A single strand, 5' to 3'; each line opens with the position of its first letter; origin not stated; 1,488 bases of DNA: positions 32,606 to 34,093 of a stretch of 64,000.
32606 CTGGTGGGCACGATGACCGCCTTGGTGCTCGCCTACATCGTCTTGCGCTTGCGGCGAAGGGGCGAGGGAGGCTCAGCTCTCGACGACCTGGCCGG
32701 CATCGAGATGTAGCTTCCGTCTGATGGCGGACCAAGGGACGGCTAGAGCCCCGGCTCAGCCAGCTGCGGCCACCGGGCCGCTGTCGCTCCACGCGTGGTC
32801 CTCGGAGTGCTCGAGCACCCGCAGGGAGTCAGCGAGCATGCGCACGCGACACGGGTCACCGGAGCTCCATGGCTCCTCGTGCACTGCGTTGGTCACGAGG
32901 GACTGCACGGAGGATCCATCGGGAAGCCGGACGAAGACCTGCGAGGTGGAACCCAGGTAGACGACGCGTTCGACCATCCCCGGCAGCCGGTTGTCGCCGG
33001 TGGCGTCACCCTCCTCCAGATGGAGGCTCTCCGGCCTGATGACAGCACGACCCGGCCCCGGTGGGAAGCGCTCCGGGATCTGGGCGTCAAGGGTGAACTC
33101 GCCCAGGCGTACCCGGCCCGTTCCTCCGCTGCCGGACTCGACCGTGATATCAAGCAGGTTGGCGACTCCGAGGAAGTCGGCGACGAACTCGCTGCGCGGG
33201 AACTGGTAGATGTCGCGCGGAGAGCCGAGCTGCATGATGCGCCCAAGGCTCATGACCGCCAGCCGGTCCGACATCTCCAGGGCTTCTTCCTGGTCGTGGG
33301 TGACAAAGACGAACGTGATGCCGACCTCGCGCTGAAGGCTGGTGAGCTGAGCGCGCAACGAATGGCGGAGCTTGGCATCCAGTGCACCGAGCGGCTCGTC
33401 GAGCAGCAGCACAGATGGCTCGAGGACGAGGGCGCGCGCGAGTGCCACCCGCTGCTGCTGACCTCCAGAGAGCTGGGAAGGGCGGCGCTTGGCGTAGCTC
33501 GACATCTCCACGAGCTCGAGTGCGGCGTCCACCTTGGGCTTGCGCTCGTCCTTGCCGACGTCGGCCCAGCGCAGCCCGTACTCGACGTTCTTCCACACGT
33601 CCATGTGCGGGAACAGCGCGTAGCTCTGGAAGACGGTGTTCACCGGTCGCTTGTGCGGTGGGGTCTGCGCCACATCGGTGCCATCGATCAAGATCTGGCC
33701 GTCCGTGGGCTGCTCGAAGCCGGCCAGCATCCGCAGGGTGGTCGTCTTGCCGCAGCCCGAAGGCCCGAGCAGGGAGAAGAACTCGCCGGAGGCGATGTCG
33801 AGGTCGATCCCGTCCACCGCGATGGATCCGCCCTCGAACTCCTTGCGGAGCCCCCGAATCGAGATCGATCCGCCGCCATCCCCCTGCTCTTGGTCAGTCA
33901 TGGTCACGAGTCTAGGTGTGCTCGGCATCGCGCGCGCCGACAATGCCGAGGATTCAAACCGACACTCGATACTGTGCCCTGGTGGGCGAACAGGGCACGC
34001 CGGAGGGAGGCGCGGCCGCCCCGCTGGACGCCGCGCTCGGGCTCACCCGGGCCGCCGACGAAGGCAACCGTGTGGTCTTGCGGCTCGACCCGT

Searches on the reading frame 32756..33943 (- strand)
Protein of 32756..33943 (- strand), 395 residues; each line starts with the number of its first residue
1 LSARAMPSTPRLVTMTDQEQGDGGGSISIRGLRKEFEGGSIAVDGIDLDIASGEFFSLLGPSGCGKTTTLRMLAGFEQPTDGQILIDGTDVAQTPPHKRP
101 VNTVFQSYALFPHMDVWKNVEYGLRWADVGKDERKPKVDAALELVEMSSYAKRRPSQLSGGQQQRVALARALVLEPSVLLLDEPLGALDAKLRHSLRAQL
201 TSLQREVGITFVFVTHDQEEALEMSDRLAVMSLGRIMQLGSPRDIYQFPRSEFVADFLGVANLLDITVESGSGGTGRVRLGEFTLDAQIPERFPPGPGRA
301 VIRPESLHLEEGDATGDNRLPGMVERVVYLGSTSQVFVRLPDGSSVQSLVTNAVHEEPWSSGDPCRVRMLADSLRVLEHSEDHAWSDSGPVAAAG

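Call 37: search_protein_families(library=pfam, proteins=[window:32756-33943:-], max_evalue=0.0001)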
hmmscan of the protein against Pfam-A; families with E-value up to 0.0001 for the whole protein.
window:32756-33943:- (395 aa): 4 families
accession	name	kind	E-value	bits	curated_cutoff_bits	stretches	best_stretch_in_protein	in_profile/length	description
PF00005.33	ABC_tran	-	7.8e-37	127.4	25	1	44-185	2-136/137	ABC transporter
PF08402.16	TOBE_2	-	7.6e-15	55.2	21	1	301-377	2-76/76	TOBE domain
PF13304.12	AAA_21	-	8.6e-08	33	27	1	128-219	202-301/304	AAA domain, putative AbiEii toxin, Type IV TA system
PF03459.23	TOBE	-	6.4e-05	23.5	22.3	0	316-357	3-44/64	TOBE domain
